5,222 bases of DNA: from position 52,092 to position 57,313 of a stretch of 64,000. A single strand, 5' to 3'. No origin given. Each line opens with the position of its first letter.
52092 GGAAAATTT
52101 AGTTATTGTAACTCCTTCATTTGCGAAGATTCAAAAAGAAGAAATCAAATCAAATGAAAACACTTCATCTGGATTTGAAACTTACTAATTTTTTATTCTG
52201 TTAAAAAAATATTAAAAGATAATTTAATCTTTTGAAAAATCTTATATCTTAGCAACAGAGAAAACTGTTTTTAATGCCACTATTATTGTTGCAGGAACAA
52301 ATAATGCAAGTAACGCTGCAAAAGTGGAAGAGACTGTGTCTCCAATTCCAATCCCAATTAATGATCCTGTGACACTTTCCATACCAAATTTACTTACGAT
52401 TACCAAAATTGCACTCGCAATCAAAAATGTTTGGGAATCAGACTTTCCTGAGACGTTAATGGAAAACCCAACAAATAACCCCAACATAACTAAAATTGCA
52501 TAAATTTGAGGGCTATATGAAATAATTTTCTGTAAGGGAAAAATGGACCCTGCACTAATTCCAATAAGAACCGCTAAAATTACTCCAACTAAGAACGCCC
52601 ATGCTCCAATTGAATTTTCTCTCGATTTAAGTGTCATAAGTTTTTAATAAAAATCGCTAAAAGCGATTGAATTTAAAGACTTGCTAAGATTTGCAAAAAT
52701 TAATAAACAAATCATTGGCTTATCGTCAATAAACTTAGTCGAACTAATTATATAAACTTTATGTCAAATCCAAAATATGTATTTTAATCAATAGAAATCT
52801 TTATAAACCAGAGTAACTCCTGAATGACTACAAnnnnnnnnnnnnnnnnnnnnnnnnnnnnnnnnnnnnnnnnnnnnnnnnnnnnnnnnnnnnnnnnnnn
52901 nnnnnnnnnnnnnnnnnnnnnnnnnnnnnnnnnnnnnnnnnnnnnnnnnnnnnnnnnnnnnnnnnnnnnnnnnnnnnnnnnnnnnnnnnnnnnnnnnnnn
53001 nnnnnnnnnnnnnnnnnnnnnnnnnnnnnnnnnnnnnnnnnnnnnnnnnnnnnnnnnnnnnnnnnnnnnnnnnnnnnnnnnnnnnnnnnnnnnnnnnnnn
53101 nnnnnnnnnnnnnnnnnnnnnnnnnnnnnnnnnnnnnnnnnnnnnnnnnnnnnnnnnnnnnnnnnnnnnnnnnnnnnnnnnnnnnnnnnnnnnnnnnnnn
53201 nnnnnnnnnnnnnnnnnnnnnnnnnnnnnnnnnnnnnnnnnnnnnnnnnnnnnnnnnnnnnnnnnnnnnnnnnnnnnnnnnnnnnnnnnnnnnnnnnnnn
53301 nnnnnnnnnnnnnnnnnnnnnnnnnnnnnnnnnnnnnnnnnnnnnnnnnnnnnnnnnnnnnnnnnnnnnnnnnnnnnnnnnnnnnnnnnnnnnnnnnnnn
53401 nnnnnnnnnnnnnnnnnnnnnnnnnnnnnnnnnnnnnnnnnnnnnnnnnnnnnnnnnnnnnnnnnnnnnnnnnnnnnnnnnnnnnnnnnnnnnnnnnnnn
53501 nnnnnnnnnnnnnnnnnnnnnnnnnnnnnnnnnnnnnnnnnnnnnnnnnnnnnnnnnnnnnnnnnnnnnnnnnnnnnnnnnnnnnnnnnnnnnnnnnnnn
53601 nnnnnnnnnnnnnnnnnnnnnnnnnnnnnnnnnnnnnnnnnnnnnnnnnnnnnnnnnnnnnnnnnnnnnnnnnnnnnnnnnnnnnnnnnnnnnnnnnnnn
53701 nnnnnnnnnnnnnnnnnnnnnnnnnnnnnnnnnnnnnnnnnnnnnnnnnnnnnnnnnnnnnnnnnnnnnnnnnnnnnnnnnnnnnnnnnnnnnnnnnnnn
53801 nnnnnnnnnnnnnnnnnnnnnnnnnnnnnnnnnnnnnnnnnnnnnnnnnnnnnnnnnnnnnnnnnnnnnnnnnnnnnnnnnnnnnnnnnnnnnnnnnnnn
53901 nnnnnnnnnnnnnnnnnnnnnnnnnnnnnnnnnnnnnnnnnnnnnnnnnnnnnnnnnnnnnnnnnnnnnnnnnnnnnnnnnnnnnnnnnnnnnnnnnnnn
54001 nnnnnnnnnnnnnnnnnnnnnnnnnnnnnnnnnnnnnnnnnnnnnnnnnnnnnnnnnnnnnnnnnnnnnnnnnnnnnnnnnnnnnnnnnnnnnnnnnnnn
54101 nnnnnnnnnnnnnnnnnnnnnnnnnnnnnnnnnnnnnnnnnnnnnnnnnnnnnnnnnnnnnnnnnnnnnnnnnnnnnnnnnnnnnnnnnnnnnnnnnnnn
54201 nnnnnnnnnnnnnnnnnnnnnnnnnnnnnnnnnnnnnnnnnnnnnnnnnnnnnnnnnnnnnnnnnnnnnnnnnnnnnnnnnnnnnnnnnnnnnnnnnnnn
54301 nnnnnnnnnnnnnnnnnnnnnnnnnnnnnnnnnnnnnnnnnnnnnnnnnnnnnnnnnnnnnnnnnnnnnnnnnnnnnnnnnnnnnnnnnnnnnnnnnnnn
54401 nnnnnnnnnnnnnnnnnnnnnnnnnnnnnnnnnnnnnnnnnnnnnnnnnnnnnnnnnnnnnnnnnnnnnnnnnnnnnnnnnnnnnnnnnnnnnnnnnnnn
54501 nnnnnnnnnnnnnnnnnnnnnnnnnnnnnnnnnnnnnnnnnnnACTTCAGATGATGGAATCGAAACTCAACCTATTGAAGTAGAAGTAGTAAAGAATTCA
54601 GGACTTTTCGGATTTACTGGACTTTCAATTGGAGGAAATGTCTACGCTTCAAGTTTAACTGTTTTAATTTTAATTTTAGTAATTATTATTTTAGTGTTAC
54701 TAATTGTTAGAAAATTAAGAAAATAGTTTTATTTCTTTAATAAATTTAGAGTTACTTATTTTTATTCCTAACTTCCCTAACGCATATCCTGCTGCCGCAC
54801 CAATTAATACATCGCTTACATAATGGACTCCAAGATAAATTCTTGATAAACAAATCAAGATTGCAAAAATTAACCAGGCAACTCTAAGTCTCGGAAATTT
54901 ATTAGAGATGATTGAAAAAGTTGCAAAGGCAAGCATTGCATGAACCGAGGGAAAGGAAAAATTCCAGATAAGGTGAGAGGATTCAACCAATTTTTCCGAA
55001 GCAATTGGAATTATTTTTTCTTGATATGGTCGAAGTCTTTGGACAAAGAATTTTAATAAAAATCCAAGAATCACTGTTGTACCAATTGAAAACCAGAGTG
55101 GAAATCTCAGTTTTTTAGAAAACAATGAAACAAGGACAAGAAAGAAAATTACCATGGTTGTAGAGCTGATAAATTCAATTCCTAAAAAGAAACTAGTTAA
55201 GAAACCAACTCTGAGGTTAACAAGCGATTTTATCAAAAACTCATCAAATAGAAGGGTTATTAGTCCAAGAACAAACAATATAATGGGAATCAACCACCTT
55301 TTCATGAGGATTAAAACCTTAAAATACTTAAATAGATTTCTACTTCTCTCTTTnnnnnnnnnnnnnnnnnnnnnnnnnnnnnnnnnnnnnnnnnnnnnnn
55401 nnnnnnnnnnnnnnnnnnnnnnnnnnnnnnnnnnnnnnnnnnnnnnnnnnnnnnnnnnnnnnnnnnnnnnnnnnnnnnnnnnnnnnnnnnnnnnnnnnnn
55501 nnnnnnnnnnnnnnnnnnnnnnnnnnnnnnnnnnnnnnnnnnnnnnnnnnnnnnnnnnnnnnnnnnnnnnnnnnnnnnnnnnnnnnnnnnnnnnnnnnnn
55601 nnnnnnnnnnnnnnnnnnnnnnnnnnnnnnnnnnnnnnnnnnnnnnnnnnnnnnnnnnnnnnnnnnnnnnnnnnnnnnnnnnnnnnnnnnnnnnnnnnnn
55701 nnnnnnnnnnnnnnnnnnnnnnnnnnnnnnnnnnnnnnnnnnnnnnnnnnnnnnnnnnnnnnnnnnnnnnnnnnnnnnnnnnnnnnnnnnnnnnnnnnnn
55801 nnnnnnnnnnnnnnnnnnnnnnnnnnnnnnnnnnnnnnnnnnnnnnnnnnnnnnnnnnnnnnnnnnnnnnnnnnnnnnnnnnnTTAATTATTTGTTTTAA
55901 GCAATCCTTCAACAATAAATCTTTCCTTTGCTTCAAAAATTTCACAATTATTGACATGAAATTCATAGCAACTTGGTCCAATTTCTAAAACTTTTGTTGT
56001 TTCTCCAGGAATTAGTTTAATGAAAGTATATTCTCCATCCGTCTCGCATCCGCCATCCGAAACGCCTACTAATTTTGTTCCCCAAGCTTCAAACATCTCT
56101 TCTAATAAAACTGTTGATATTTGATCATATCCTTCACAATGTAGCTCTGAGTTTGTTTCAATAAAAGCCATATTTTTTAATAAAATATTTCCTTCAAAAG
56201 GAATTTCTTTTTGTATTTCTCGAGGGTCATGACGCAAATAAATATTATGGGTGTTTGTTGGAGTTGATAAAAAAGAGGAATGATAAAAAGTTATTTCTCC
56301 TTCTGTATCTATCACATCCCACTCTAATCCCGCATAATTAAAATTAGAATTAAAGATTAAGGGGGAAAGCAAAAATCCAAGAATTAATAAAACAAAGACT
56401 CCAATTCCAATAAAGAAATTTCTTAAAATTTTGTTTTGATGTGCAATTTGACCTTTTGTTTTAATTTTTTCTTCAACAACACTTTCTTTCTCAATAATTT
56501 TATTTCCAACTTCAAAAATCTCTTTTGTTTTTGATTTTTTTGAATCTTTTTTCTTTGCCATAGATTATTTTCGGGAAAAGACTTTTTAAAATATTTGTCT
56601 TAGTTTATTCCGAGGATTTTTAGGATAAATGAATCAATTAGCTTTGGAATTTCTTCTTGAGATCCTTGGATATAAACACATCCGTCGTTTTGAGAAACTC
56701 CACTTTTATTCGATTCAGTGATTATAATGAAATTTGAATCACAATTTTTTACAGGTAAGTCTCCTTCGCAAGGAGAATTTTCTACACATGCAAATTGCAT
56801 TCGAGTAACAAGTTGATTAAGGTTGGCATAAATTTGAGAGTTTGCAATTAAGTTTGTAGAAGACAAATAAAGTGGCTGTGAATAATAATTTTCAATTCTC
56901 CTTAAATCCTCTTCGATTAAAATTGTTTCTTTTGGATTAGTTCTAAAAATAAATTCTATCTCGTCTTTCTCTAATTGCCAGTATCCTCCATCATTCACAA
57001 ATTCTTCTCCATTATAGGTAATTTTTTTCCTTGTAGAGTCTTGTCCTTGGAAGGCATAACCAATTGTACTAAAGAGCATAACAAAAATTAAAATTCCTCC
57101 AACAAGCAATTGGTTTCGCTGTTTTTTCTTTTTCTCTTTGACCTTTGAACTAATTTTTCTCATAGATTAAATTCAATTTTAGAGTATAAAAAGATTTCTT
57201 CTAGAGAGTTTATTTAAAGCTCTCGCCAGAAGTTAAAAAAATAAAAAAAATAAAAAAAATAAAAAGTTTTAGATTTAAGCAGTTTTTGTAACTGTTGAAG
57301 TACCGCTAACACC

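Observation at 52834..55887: Archaeosortase-family gene next to a candidate substrate with a tripartite C-terminal sorting signal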

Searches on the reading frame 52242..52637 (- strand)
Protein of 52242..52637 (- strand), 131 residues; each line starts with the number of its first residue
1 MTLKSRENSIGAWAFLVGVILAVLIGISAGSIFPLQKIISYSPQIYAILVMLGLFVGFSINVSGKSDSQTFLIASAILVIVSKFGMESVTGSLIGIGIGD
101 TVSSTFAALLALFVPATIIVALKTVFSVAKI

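Call 3: search_protein_families(library=pfam, proteins=[window:52242-52637:-], max_evalue=1)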
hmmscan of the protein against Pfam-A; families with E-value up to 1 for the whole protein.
window:52242-52637:- (131 aa): 2 families
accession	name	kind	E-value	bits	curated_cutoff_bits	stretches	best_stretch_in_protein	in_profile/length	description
PF07695.17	7TMR-DISM_7TM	-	0.021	15.2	29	1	13-114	95-197/205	7TM diverse intracellular signalling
PF10160.15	Tmemb_40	-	0.038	13.9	25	1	45-127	45-127/255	Predicted membrane protein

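Call 4: search_protein_families(library=ncbifam, proteins=[window:52242-52637:-], max_evalue=1)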
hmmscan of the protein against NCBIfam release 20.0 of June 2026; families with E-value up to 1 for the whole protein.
window:52242-52637:- (131 aa): 0 families

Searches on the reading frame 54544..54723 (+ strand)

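Call 31: search_protein_families(library=ncbifam, proteins=[window:54544-54723:+], max_evalue=10)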
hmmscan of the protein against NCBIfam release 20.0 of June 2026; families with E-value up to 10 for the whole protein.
seq(60 aa): 4 families
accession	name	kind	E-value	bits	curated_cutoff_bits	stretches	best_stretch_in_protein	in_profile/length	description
NF033506.0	PACE-CTERM-PROT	exception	7.1e-07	28.3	110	1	3-52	571-620/627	putative S-layer protein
NF010234.0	PRK13682.2-5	equivalog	0.0029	18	70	1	19-54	15-50/57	hypothetical protein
NF010232.0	PRK13682.2-2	equivalog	0.0033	17.8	85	1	19-55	17-50/57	hypothetical protein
NF010235.0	PRK13682.2-6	equivalog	0.0084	16.4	83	1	19-54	15-50/61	hypothetical protein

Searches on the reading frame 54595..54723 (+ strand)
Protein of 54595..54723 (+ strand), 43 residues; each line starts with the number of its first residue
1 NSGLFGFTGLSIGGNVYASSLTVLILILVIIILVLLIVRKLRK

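Call 27: find_homologous_proteins(query=A2, max_evalue=0.01)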
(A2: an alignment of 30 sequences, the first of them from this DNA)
Query A2 (30 sequences) (43 aa, profile of the alignment): 12 proteins with E <= 0.01 among 8000 candidates.
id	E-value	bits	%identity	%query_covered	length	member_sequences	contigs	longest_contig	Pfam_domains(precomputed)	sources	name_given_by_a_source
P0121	1.9e-16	77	-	-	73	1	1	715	-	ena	-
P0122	1.1e-15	75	-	-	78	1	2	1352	-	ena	-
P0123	1.8e-14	71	-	-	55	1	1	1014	-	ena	-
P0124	2.5e-14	71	69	37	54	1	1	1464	-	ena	-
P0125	8.4e-14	69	-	-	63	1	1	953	-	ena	-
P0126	9.6e-13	65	37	81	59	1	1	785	-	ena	-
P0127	1.1e-12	65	-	-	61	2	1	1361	-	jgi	jgi:hypothetical protein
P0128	7.6e-10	56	-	-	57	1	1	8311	-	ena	-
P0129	1.7e-6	45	-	-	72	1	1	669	-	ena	-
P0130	2.3e-6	45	-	-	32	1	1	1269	-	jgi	jgi:hypothetical protein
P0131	6.7e-6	44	31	91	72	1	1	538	-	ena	-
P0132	1.6e-4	39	-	-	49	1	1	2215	-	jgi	-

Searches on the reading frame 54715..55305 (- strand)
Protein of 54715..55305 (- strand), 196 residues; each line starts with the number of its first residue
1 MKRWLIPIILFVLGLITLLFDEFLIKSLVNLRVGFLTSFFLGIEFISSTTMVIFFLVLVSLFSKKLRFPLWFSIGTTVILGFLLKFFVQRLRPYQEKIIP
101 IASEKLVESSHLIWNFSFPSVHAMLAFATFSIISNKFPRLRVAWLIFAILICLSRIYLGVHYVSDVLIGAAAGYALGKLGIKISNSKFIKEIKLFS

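Call 3: search_protein_families(library=pfam, proteins=[window:54715-55305:-], max_evalue=1)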
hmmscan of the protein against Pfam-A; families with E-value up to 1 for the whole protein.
window:54715-55305:- (196 aa): 3 families
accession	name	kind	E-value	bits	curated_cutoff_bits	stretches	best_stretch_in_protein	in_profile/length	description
PF01569.27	PAP2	-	5.4e-23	81.6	27.2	1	70-184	5-125/130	PAP2 superfamily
PF14378.12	PAP2_3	-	2e-08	34.7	27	1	73-175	65-186/190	PAP2 superfamily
PF14360.12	PAP2_C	-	0.006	17.6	27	1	123-171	15-63/74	PAP2 superfamily C-terminal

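Call 4: search_protein_families(library=ncbifam, proteins=[window:54715-55305:-], max_evalue=1)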
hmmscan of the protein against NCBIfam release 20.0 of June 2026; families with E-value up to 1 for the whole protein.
window:54715-55305:- (196 aa): 5 families
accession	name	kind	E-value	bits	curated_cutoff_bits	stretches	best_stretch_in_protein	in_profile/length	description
NF047884.1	UdeprDiPSep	equivalog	9.4e-11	41.9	250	1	62-182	70-185/188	undecaprenyl-diphosphatase SepP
NF008813.0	PRK11837.1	equivalog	0.00011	22.2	229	1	70-169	60-157/202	undecaprenyl-diphosphate phosphatase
NF007975.0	PRK10699.1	equivalog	0.00027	20.4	261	1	115-179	156-225/254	phosphatidylglycerophosphatase B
NF007159.0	PRK09597.1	equivalog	0.00048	19.9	177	1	101-176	105-180/191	lipid A 1-phosphatase LpxE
NF045654.1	APhasePhoC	equivalog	0.034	13.6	430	1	90-167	138-213/248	acid phosphatase PhoC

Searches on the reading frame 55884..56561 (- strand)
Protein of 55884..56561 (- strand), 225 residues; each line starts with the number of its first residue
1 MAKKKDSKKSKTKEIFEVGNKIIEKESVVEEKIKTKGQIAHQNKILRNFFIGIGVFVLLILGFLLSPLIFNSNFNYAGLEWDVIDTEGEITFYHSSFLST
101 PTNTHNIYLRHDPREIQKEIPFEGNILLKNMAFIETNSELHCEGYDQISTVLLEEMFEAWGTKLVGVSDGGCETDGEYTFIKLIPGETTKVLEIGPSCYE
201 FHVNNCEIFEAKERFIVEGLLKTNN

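Call 3: search_protein_families(library=pfam, proteins=[window:55884-56561:-], max_evalue=1)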
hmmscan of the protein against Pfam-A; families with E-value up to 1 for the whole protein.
window:55884-56561:- (225 aa): 1 family
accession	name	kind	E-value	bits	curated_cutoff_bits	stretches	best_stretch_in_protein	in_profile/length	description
PF19762.4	DUF6249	-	0.049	14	33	1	11-61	25-75/104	Domain of unknown function (DUF6249)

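Call 4: search_protein_families(library=ncbifam, proteins=[window:55884-56561:-], max_evalue=1)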
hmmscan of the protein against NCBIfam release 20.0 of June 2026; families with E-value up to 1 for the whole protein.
window:55884-56561:- (225 aa): 2 families
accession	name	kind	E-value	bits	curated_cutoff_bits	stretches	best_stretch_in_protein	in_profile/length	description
NF038218.1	IcmG_DotF_IVB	equivalog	0.15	11.7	200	1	21-72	22-74/266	type IVB secretion system protein IcmG/DotF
TIGR00805.1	oat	subfamily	0.16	10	280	1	47-99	558-612/639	OAT family organic anion transporter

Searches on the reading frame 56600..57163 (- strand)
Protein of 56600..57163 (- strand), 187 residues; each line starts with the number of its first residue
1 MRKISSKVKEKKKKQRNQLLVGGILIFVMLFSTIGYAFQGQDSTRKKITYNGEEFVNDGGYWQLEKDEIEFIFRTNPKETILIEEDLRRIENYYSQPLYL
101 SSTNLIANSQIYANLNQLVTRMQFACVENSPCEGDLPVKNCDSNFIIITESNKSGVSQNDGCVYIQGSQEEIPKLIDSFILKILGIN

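Call 3: search_protein_families(library=pfam, proteins=[window:56600-57163:-], max_evalue=1)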
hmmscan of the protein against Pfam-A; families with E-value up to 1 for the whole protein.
window:56600-57163:- (187 aa): 2 families
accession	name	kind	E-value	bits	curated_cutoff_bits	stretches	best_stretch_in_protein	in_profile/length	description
PF24661.1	DUF7649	-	0.025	15.1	27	1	8-34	43-69/85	Domain of unknown function (DUF7649)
PF22248.1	ERMP1_C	-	0.14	12.1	27.2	1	41-111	9-81/222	Endoplasmic reticulum metallopeptidase 1, C-terminal domain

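Call 4: search_protein_families(library=ncbifam, proteins=[window:56600-57163:-], max_evalue=1)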
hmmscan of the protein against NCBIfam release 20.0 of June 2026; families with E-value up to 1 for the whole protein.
window:56600-57163:- (187 aa): 1 family
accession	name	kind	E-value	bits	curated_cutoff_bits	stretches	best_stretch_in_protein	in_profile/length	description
NF038218.1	IcmG_DotF_IVB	equivalog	0.13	11.9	200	1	6-48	39-82/266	type IVB secretion system protein IcmG/DotF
